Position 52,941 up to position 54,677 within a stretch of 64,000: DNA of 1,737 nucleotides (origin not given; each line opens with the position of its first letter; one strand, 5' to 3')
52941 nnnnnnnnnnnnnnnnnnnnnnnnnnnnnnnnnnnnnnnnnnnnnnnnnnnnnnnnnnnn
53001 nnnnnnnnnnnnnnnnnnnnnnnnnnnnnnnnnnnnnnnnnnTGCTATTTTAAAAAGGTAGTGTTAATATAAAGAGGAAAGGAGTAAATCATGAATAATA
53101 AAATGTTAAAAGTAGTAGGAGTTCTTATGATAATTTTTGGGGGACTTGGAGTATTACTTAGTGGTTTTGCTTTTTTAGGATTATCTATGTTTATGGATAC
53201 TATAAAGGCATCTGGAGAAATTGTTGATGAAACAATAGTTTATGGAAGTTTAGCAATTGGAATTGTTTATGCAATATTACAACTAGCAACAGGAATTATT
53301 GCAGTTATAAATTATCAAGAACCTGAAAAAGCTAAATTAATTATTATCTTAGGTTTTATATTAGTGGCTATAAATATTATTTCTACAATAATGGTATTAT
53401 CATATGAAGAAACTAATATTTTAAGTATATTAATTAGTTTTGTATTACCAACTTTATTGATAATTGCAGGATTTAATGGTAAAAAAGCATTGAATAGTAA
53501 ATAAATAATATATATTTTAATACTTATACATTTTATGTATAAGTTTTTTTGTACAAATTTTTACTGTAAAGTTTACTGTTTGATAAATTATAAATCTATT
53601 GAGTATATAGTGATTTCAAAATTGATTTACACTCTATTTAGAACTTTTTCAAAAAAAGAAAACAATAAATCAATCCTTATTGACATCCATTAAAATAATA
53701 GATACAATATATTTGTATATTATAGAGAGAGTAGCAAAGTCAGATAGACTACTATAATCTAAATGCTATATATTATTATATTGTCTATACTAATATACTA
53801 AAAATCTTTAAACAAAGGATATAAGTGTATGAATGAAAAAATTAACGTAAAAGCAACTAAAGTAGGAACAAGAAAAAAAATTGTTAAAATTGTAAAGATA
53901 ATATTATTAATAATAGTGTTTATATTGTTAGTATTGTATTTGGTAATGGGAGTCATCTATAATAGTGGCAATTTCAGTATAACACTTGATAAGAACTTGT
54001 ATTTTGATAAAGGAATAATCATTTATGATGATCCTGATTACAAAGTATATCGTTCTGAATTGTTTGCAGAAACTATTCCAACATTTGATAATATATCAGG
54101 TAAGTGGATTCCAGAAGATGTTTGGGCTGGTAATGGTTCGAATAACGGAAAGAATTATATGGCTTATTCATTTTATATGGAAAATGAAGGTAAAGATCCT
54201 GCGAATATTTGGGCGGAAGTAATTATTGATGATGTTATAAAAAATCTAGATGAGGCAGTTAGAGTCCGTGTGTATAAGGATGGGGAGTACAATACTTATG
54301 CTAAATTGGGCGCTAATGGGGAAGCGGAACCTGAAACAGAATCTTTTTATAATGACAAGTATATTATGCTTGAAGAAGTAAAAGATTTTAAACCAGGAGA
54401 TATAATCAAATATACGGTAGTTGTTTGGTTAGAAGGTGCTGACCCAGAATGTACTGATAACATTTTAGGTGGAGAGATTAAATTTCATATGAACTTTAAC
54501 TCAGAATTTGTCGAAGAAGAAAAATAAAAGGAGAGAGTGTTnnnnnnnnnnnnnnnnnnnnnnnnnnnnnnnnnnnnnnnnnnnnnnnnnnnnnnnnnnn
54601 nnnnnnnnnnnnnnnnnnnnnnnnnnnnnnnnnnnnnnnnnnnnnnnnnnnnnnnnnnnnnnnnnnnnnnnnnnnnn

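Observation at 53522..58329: Second, distant locus of three large paralogous exported proteins with YAWF SipW-cognate-like signals, under a consensus promoter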

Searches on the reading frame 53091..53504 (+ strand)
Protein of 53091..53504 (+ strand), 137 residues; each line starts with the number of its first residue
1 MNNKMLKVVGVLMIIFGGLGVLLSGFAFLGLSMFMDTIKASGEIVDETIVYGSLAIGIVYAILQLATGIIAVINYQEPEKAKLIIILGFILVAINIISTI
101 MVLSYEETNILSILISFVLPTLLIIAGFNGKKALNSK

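Call 3: search_protein_families(library=pfam, proteins=[window:53091-53504:+], max_evalue=1)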
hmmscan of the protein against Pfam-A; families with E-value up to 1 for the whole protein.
window:53091-53504:+ (137 aa): 3 families
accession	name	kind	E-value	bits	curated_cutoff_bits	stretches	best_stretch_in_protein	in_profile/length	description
PF05462.17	Dicty_CAR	-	0.012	15.2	21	1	47-108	81-140/305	Slime mold cyclic AMP receptor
PF14325.12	DUF4383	-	0.032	14.9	27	1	8-113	6-104/125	Domain of unknown function (DUF4383)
PF19779.4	DUF6264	-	0.79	10.3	31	0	8-107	74-177/183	Family of unknown function (DUF6264)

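Call 4: search_protein_families(library=ncbifam, proteins=[window:53091-53504:+], max_evalue=1)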
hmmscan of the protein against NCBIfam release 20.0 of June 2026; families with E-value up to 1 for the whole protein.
window:53091-53504:+ (137 aa): 0 families

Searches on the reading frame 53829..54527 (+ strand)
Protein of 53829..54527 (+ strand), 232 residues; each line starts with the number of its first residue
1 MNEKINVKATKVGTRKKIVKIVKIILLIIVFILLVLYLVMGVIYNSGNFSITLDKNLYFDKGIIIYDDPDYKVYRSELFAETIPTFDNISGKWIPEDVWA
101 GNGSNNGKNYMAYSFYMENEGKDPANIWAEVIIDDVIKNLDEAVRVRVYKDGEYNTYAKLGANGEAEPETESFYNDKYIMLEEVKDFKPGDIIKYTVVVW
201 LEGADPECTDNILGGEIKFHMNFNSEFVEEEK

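Call 3: search_protein_families(library=pfam, proteins=[window:53829-54527:+], max_evalue=1)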
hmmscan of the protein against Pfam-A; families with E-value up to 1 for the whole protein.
window:53829-54527:+ (232 aa): 2 families
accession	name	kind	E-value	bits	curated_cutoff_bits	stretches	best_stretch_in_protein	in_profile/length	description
PF12969.12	DUF3857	-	0.0075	16.8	24.6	1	145-211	42-109/170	Domain of Unknown Function with PDB structure (DUF3857)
PF05677.18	DUF818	-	0.043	13.2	20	1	17-61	39-80/365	Chlamydia CHLPS protein (DUF818)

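Call 4: search_protein_families(library=ncbifam, proteins=[window:53829-54527:+], max_evalue=1)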
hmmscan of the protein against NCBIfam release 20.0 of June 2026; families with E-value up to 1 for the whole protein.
window:53829-54527:+ (232 aa): 2 families
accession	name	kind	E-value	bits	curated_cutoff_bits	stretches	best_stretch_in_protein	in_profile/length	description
NF046001.1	SecDF_plasm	equivalog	0.0038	15.3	500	1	5-75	527-596/878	protein translocase subunit SecDF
TIGR04370.1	glyco_rpt_poly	subfamily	0.045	12.7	40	1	16-116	207-328/396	oligosaccharide repeat unit polymerase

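Call 60: find_homologous_proteins(query=window:53829-54527:+)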
Query window:53829-54527:+ (232 aa): 930 proteins with E <= 0.001 among 1624 candidates; the best 120 are listed.
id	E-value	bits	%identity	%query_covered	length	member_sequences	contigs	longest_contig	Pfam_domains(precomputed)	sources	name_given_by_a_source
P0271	9.7e-150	515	100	100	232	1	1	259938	-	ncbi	-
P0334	1.5e-100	354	66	99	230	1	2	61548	-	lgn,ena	-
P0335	2.3e-100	353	66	99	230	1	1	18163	-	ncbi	-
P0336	4.1e-99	349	68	82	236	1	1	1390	-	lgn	-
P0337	1.2e-97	344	67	82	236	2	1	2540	-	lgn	-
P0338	2.2e-96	340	65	84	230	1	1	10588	-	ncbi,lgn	-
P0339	2.6e-96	340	65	99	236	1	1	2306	-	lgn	-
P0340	1.0e-95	338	67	84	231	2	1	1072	-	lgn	-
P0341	1.6e-95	337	66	84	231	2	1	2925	-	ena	-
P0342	2.6e-95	336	64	99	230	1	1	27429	-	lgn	-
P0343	2.9e-95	336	66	84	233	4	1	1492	-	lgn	-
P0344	4.3e-95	336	63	99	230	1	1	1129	-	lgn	-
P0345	6.5e-95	335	65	100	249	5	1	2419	-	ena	-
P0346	7.1e-95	335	64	99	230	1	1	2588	-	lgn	-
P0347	7.5e-95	335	64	99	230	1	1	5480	-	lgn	-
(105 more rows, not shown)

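Call 67: predict_structure(alignment_id=A4)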
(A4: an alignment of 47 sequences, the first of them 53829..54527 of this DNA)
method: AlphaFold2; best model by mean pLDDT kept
length: 232 residues; sequences in the alignment: 47
mean_pLDDT: 79.7   pTM: 0.72
mean pLDDT of the five models: 79.7, 70.6, 69.5, 67.5, 64.3
residues with pLDDT >= 90: 83; 70-90: 98; 50-70: 28; < 50: 23
segments of 3 or more residues with pLDDT < 50: 43-46, 205-215, 230-232
pLDDT, mean of each block of 10 residues (from residue 1): 50 73 94 84 54 88 92 81 76 93 89 94 92 66 86 92 80 84 93 94 58 56 74 37
secondary structure, 60 per line:
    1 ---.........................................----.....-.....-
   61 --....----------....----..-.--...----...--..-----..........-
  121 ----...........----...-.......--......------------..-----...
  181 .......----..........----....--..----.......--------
elements in order: H4-44 E49-53 H55-59 E63-66 E77-80 E110-119 E125-135 E144-150 E153-158 E178-187 E192-201 H206-209 E218-224

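Call 78: search_protein_families(library=padloc, proteins=[window:53829-54527:+], max_evalue=0.01)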
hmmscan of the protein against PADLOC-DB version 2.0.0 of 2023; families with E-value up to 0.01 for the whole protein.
window:53829-54527:+ (232 aa): 0 families
